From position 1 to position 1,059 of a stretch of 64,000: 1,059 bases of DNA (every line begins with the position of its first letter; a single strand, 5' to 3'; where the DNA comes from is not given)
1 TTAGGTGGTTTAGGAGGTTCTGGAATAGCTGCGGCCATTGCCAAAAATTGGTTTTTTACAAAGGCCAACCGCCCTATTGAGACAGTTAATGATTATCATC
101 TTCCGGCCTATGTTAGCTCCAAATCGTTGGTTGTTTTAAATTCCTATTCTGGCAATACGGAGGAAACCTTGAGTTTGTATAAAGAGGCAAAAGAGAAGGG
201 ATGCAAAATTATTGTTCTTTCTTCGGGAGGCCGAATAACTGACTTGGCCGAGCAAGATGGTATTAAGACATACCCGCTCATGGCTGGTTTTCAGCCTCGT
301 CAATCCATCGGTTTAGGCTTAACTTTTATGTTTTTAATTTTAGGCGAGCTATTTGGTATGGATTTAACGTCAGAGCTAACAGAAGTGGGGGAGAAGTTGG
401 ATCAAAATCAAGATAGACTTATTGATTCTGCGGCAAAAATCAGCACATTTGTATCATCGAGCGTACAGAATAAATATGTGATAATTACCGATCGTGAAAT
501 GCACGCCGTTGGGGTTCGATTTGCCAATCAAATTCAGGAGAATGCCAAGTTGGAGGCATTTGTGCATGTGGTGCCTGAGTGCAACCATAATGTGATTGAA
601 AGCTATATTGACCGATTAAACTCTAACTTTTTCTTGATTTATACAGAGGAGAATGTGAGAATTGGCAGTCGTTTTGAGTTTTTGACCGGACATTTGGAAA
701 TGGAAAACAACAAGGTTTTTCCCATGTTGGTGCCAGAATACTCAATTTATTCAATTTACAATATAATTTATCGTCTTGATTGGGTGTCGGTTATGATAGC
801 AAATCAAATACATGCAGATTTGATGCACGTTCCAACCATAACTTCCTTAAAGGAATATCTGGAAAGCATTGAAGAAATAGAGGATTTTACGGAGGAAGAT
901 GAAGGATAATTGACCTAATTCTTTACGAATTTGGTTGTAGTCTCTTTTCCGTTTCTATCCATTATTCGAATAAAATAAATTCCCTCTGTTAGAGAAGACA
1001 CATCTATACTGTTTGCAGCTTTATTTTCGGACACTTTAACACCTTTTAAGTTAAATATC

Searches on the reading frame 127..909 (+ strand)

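Call 97: search_protein_families(library=pfam, proteins=[window:127-909:+], max_evalue=0.000001)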
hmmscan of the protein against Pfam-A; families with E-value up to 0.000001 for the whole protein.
window:127-909:+ (260 aa): 1 family
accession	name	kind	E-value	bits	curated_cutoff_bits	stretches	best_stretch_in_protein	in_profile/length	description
PF10432.14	bact-PGI_C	-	1.9e-20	73.8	24.5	1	116-245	16-151/151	Bacterial phospho-glucose isomerase C-terminal SIS domain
